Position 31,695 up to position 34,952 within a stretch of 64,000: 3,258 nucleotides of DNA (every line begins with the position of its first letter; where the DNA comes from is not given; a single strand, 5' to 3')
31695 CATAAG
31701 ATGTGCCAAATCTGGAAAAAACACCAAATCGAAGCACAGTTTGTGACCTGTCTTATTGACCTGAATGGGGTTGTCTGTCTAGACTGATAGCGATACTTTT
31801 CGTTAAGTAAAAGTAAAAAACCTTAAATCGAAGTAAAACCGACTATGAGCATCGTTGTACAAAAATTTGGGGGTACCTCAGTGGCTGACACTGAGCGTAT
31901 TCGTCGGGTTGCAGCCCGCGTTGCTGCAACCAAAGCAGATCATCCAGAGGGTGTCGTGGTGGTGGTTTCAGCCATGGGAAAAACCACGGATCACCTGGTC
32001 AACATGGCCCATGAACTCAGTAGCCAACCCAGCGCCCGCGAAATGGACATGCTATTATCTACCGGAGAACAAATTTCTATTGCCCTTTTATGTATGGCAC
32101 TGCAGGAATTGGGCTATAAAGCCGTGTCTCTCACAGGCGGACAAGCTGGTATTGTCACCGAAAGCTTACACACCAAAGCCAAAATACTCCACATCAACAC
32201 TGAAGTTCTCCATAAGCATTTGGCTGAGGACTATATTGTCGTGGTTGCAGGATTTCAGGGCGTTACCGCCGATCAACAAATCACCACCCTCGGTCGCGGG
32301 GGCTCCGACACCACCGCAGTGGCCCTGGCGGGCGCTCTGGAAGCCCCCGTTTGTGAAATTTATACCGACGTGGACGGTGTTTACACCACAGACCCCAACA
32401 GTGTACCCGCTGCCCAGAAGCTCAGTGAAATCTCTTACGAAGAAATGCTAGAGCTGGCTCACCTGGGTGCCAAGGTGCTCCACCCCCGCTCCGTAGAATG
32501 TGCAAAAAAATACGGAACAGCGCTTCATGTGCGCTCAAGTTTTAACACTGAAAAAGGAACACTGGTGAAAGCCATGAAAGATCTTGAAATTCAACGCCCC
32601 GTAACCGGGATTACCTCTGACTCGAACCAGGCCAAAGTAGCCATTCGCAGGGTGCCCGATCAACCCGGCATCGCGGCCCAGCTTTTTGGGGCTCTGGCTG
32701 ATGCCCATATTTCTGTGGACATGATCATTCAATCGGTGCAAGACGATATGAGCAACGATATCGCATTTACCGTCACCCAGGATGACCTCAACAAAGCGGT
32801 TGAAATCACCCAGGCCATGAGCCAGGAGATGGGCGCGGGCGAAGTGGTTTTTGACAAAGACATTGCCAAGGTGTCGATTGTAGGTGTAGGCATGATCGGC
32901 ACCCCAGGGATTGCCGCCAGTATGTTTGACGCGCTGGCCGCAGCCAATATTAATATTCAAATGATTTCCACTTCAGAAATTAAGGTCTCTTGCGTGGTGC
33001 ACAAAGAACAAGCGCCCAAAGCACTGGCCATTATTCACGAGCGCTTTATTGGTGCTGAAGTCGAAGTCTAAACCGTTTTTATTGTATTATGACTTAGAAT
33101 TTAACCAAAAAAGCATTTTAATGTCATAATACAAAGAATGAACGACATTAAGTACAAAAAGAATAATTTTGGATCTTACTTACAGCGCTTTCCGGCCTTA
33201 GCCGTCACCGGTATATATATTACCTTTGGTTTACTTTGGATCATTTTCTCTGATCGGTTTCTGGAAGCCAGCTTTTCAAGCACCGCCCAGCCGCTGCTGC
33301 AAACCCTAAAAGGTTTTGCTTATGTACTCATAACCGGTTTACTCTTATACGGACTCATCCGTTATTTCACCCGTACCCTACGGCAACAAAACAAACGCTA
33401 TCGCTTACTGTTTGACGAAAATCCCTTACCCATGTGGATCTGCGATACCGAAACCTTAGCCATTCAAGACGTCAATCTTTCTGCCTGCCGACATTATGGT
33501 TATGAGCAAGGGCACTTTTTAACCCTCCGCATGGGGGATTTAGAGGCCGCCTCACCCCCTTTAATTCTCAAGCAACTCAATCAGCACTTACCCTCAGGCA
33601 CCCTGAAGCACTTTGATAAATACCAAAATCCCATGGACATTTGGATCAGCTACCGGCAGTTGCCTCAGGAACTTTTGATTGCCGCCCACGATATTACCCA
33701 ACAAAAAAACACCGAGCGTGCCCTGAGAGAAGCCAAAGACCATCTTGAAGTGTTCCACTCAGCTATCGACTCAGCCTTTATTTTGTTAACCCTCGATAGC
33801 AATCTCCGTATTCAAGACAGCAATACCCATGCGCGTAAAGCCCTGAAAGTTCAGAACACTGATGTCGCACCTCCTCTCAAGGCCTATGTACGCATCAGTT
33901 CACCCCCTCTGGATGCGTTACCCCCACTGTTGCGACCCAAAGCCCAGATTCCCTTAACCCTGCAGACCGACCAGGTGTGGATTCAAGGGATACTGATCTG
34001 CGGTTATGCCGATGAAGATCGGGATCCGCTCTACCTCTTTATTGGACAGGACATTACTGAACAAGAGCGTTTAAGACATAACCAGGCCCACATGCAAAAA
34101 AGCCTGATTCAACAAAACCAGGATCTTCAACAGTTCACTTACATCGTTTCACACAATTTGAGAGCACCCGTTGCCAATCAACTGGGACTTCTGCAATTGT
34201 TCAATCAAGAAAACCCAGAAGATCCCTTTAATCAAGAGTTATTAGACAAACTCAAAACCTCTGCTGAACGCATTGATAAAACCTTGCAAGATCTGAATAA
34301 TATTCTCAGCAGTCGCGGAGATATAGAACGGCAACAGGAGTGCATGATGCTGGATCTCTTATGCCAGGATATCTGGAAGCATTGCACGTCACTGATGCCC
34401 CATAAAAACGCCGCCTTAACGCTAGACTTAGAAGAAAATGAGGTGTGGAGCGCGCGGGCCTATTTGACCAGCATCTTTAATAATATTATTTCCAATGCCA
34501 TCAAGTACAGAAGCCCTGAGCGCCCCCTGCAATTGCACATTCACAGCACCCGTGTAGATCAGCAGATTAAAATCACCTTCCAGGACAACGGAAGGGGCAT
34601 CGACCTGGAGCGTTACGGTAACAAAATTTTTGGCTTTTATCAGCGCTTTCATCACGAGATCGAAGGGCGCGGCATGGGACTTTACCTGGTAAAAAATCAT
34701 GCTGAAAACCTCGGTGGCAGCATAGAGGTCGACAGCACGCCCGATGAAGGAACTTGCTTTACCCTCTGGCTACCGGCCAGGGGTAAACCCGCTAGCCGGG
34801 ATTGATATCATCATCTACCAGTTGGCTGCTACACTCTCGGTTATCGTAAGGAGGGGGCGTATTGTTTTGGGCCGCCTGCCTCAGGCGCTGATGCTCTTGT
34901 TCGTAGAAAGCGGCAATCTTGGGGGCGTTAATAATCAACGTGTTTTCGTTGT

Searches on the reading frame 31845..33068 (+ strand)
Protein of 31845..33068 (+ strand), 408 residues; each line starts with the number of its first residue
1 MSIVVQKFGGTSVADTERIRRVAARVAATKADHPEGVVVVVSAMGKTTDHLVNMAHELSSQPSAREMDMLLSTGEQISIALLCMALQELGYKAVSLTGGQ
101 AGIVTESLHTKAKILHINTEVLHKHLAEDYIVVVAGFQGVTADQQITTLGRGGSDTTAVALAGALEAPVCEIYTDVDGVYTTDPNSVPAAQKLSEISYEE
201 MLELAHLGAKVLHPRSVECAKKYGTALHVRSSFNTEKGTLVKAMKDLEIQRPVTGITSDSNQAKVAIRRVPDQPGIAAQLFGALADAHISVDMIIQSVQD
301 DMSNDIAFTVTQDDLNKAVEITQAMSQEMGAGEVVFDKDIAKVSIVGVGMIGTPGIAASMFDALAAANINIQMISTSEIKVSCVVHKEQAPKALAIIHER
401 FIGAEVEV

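Call 58: find_homologous_proteins(query=window:31845-33068:+, max_evalue=1e-50)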
Query window:31845-33068:+ (408 aa): 8000 proteins with E <= 1e-50 among 8000 candidates; the best 120 are listed.
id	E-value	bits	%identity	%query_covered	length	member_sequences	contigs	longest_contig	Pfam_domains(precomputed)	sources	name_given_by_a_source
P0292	1.1e-253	859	99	100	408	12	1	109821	PF00696.34,PF22468.3,PF01842.32,PF13840.13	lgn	-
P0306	1.7e-232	789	91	100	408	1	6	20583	PF00696.34,PF22468.3,PF01842.32,PF13840.13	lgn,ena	-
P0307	4.3e-232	788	91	100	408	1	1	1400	PF00696.34,PF22468.3,PF01842.32,PF13840.13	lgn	-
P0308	7.0e-210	715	85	100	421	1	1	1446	PF00696.34,PF22468.3,PF01842.32,PF13840.13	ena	-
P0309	2.8e-196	670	78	100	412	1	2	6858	PF00696.34,PF22468.3,PF01842.32,PF13840.13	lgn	-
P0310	3.0e-196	670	78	100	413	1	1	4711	PF00696.34,PF22468.3,PF01842.32,PF13840.13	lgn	-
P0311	1.9e-194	664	77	99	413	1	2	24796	PF00696.34,PF22468.3,PF01842.32,PF13840.13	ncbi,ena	ncbi:MAG: aspartate kinase [Candidatus Sericytochromatia bacterium]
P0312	2.3e-194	664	77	99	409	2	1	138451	PF00696.34,PF22468.3,PF01842.32,PF13840.13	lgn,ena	-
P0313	2.9e-194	663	76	100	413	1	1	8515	PF00696.34,PF22468.3,PF01842.32,PF13840.13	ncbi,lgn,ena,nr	ncbi:MAG: aspartate kinase [Candidatus Melainabacteria bacterium HGW-Melainabacteria-1]|nr:MAG: aspa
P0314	4.9e-194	663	76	99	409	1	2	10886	PF00696.34,PF22468.3,PF01842.32,PF13840.13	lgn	-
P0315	1.3e-193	661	76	99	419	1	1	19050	PF00696.34,PF22468.3,PF01842.32,PF13840.13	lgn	-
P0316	7.6e-193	659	76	99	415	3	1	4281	PF00696.34,PF22468.3,PF01842.32,PF13840.13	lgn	-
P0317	2.2e-192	657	76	100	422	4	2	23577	PF00696.34,PF22468.3,PF01842.32,PF13840.13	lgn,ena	-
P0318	4.4e-192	656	75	99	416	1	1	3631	PF00696.34,PF22468.3,PF01842.32,PF13840.13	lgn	-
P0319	7.4e-192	655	75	99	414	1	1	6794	PF00696.34,PF22468.3,PF01842.32,PF13840.13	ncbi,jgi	jgi:aspartate kinase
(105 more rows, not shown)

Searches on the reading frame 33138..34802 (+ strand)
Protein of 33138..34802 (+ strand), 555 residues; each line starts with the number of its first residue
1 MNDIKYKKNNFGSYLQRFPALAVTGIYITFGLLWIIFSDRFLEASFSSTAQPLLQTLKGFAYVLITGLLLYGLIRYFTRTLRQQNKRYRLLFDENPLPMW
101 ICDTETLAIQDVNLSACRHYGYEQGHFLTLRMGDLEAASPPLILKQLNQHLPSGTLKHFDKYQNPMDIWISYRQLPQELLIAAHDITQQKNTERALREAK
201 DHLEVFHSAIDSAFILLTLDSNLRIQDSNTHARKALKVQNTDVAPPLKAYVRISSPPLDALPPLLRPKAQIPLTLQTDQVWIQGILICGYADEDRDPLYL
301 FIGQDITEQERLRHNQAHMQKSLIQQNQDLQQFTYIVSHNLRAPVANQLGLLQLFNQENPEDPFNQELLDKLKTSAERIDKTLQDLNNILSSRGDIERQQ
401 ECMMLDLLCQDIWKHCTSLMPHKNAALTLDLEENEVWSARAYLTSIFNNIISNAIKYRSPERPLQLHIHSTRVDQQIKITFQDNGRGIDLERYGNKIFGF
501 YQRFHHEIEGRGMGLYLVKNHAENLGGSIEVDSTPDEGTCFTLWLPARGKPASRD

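Call 54: search_protein_families(library=pfam, proteins=[window:33138-34802:+], max_evalue=0.00001)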
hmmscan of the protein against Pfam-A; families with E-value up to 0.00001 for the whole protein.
window:33138-34802:+ (555 aa): 3 families
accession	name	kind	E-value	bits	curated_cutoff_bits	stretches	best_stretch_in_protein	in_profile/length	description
PF02518.31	HATPase_c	-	8.9e-22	78.1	26.4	1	443-548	6-110/111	Histidine kinase-, DNA gyrase B-, and HSP90-like ATPase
PF00512.31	HisKA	-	5e-07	30.1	26.9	1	330-387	2-58/66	His Kinase A (phospho-acceptor) domain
PF13188.13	PAS_8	-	7.1e-07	29.4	21.8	1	87-136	2-47/65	PAS domain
